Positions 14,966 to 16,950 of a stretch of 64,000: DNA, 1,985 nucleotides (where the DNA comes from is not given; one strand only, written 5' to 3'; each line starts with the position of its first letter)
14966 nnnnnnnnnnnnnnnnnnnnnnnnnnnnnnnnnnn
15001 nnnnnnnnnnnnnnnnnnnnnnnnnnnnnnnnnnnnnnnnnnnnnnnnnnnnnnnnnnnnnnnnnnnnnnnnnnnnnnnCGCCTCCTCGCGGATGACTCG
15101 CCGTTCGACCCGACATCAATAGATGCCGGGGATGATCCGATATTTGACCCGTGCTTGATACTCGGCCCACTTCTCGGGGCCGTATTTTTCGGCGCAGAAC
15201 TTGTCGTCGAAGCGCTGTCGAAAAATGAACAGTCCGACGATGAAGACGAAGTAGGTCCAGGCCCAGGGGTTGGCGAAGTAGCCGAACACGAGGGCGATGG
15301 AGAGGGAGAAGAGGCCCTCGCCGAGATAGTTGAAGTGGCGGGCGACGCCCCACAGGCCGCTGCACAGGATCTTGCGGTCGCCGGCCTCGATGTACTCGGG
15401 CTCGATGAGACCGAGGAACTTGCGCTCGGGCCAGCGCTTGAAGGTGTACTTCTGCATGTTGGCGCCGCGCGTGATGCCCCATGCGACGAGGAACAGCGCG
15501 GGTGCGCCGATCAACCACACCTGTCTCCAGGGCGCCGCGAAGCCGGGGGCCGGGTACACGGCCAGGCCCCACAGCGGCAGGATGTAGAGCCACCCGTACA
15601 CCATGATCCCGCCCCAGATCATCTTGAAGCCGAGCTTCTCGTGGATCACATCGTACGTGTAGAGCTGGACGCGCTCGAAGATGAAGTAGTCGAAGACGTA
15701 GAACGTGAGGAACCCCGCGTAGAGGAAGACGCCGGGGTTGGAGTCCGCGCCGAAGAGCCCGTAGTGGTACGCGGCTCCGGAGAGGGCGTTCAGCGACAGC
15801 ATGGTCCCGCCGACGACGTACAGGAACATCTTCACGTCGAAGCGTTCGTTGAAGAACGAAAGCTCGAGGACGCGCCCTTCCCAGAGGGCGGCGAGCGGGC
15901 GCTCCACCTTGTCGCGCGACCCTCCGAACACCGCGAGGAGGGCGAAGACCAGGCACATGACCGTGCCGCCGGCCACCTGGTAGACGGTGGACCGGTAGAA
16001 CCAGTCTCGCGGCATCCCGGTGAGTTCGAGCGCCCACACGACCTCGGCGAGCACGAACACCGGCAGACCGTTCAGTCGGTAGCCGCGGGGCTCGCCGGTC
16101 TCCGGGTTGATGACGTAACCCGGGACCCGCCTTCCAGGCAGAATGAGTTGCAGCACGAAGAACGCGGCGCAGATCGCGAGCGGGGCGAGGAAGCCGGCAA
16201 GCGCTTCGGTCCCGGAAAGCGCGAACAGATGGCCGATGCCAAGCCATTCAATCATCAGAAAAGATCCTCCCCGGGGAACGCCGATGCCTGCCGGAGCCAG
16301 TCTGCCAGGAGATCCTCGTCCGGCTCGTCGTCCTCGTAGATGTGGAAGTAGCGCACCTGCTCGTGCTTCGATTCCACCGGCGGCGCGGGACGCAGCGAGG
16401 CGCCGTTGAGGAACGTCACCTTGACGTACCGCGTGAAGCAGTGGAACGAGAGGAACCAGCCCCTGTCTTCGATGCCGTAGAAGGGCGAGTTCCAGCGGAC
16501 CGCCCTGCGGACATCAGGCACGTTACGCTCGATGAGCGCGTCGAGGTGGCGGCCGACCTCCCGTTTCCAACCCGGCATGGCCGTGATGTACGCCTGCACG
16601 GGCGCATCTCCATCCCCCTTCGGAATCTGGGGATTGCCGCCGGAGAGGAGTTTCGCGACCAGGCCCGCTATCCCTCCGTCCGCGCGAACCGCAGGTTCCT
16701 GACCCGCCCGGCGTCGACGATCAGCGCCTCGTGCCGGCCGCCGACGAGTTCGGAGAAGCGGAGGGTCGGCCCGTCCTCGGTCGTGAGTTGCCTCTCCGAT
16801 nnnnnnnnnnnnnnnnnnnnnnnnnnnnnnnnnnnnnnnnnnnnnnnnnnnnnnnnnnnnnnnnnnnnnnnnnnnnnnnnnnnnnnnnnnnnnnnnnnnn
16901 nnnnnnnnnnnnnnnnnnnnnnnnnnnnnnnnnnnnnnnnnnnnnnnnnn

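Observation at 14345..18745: Five-gene, tightly coupled minus-strand operon headed by the HD oxygenase: serine hydrolase lipoprotein, DUF1801, ERG4/ERG24 reductase, Tat flavin reductase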

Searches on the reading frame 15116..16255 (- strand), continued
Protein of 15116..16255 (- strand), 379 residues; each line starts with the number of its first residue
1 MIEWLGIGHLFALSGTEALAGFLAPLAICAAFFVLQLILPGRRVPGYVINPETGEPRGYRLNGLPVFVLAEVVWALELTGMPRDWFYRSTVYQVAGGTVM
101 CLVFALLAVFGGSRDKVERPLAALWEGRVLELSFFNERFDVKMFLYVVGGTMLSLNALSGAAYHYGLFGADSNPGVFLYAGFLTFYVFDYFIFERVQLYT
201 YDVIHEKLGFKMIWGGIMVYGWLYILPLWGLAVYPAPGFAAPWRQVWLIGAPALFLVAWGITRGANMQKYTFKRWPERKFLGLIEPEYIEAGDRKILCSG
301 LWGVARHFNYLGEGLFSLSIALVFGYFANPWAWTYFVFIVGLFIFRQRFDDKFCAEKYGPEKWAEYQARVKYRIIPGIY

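Call 56: search_protein_families(library=pfam, proteins=[L011:563-2350:+, L011:3623-4948:-, L011:7065-7994:+, L011:11141-13741:+, L011:15489-17819:-, L011:17776-18807:-, L011:19595-20896:-, L010:11739-13391:+, L010:6013-7449:+, L010:2173-3102:-], max_evalue=0.0001)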
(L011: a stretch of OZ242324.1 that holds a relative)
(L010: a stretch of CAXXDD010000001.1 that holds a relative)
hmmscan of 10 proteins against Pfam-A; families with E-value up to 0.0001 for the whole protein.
L011:563-2350:+ (595 aa): 2 families
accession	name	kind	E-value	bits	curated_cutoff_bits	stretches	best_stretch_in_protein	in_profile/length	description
PF03600.22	CitMHS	-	1.4e-75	254.9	31.9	2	19-508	1-301/336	Citrate transporter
PF02080.26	TrkA_C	-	1.3e-26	92.7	27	2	224-290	2-67/71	TrkA-C domain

L011:3623-4948:- (441 aa): 2 families
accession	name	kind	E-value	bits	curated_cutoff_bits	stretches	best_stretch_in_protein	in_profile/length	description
PF13635.12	DUF4143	-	1.9e-32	112.7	28.1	1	228-385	8-159/160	Domain of unknown function (DUF4143)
PF13173.12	AAA_14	-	6.6e-13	49.2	27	1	46-157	4-128/129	AAA domain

L011:7065-7994:+ (309 aa): 0 families

L011:11141-13741:+ (866 aa): 3 families
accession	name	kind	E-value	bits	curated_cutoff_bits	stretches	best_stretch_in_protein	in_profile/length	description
PF13620.12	CarboxypepD_reg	-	4.1e-11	43.5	32.3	1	118-196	1-80/82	Carboxypeptidase regulatory-like domain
PF07715.20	Plug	-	4.3e-10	40.5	23.9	1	228-321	9-102/107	TonB-dependent Receptor Plug Domain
PF13715.12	CarbopepD_reg_2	-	3.7e-05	24.1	32.2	1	120-203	2-82/88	CarboxypepD_reg-like domain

L011:15489-17819:- (776 aa): 1 family
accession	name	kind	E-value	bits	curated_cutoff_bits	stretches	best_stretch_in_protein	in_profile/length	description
PF13620.12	CarboxypepD_reg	-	6.8e-06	26.8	32.3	1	95-170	2-78/82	Carboxypeptidase regulatory-like domain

L011:17776-18807:- (343 aa): 1 family
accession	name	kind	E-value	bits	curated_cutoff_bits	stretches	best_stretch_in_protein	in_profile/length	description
PF04754.18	Transposase_31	-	3.1e-10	40.4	21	1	49-180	4-133/203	Putative transposase, YhgA-like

L011:19595-20896:- (433 aa): 3 families
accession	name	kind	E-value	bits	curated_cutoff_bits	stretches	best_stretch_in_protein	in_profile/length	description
PF13517.12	FG-GAP_3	-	5.4e-58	193.9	26.9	6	159-218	1-61/61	FG-GAP-like repeat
PF01839.29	FG-GAP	-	5.4e-31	106.4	22.1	2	398-421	3-26/37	FG-GAP repeat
PF16743.10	PliI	-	5.7e-06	26.5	27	0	349-372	61-84/123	Periplasmic lysozyme inhibitor of I-type lysozyme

L010:11739-13391:+ (550 aa): 1 family
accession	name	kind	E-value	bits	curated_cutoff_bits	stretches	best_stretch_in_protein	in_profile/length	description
PF02028.23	BCCT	-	2.2e-170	567.8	27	1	46-548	4-484/485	BCCT, betaine/carnitine/choline family transporter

L010:6013-7449:+ (478 aa): 2 families
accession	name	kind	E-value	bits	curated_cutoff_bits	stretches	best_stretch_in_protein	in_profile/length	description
PF02450.21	LCAT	-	4.3e-05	23.4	21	1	228-340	88-211/392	Lecithin:cholesterol acyltransferase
PF24096.1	DUF7379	-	9.4e-05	22.9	33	0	235-306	47-120/191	Domain of unknown function (DUF7379)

L010:2173-3102:- (309 aa): 1 family
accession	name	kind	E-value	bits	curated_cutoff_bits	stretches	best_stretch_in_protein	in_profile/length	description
PF02633.19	Creatininase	-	2.4e-25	89.8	31.3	1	72-213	2-133/238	Creatinine amidohydrolase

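Call 65: search_solved_structures(query=window:15116-16255:-, max_evalue=1e-20, show_alignments=1)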
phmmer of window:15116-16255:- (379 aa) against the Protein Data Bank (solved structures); distinct sequences matched with E-value up to 1e-20: 1.
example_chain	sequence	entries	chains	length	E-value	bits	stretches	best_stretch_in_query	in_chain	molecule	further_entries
4quv_A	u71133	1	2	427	3.4e-35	125.4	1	34-379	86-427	Delta(14)-sterol reductase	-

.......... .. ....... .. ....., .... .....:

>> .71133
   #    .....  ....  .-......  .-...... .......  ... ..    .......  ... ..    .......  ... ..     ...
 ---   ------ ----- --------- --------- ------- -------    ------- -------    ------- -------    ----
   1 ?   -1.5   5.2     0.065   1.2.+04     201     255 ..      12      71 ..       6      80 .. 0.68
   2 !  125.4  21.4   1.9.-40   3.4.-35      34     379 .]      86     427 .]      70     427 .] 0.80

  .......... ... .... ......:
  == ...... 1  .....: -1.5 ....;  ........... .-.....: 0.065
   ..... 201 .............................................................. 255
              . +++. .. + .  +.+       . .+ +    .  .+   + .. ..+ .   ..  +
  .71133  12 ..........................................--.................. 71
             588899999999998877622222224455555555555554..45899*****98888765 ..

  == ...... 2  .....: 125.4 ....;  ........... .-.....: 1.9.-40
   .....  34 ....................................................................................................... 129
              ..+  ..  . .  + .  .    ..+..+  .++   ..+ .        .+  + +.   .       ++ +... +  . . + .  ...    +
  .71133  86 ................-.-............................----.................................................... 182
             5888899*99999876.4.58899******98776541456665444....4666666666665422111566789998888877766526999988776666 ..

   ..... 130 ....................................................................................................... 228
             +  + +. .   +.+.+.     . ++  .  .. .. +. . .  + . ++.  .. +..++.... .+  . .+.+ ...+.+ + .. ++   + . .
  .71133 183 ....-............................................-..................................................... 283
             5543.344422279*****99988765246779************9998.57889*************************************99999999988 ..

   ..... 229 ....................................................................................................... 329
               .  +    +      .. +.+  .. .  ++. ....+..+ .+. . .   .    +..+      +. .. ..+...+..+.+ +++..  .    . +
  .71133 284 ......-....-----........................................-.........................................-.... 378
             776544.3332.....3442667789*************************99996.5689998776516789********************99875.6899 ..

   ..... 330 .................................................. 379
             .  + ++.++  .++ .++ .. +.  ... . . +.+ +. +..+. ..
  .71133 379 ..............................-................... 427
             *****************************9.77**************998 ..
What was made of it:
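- Closest known: Delta14-sterol reductases. Different: The alignment to MaSR1 starts only at its residue 86 (call 65).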

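Call 66: list_cluster_members(proteins=[P0385, P0391, P0394, P0404, P0405, P0411, P0413, P0417, P0426, P0427])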
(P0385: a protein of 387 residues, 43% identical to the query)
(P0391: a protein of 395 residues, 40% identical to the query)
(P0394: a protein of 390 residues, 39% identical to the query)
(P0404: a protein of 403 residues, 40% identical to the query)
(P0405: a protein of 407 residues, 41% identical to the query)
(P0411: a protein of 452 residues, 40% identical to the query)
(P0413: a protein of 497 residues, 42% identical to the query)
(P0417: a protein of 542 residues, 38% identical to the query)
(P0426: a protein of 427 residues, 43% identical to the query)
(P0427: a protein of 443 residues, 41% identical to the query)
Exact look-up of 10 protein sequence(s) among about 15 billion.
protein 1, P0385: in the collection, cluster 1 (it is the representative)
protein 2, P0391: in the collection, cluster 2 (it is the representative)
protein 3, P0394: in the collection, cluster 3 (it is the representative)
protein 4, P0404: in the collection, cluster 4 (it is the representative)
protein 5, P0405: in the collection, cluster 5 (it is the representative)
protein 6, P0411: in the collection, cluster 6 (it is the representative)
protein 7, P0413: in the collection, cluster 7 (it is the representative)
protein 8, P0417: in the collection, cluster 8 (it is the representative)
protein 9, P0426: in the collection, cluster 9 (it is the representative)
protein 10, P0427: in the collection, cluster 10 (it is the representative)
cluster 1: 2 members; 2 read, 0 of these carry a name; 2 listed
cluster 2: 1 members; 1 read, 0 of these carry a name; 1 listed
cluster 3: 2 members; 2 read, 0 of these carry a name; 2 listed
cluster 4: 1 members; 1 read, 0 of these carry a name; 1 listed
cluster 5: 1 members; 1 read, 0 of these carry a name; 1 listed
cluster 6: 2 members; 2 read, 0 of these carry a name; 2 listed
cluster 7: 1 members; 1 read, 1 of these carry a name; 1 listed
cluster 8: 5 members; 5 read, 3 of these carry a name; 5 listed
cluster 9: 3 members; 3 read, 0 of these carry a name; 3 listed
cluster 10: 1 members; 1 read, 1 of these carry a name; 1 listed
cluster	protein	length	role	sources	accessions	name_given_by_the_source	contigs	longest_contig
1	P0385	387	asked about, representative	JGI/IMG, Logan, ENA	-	-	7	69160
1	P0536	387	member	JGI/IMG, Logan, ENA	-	-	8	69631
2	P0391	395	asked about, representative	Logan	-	-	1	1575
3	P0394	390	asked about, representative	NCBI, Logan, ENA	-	-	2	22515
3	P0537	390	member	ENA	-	-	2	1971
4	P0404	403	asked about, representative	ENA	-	-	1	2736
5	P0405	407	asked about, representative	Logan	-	-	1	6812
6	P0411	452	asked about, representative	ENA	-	-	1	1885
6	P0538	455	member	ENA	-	-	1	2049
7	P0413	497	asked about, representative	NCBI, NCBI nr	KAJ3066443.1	hypothetical protein HDU98_010217 [Podochytrium sp. JEL0797]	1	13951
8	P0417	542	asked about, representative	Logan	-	-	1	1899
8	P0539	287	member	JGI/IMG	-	delta14-sterol reductase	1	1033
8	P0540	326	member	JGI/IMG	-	delta14-sterol reductase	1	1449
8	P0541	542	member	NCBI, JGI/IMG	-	hypothetical protein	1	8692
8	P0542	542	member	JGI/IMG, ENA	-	-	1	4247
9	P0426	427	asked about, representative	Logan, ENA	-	-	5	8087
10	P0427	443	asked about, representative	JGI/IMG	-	Delta14-sterol reductase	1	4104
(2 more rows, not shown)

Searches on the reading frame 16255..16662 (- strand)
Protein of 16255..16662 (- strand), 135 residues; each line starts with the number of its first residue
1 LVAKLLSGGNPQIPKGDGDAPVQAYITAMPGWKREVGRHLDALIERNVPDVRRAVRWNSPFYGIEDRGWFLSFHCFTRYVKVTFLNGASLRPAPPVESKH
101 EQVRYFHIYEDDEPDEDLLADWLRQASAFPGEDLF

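Call 8: search_protein_families(library=ncbifam, proteins=[window:16255-16662:-], max_evalue=0.01)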
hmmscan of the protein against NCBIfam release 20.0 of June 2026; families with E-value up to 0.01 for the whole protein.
window:16255-16662:- (135 aa): 0 families

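Call 61: search_solved_structures(query=window:16255-16662:-, max_evalue=0.01)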
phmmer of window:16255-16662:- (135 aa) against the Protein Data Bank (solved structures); distinct sequences matched with E-value up to 0.01: 0.
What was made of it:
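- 16255..16662 (-): DUF1801 protein (135 aa), CTG start 5 nt after the hydrolase stop. No solved relative was found by sequence (call 61).
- Tried and rejected: DUF1801 has no solved relative by sequence (call 61).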

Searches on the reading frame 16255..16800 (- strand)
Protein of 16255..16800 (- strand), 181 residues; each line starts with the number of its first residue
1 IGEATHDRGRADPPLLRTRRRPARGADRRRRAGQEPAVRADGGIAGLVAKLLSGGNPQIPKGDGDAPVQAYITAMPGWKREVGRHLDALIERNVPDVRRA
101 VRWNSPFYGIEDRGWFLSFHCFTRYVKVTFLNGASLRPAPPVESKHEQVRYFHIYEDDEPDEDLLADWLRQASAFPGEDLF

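Call 3: search_protein_families(library=pfam, proteins=[window:16255-16800:-], max_evalue=0.01)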
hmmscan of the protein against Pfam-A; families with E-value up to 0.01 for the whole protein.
window:16255-16800:- (181 aa): 2 families
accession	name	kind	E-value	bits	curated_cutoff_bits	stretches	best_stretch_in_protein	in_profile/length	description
PF08818.16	DUF1801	-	4.4e-17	62.7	27.2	1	79-172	1-84/85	Domain of unknown function (DU1801)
PF18899.5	DUF5655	-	0.0049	17.3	24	1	82-174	15-107/109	Domain of unknown function (DUF5655)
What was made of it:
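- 16255..16662 (-): Pfam DUF1801, E 4.4e-17 (call 3).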
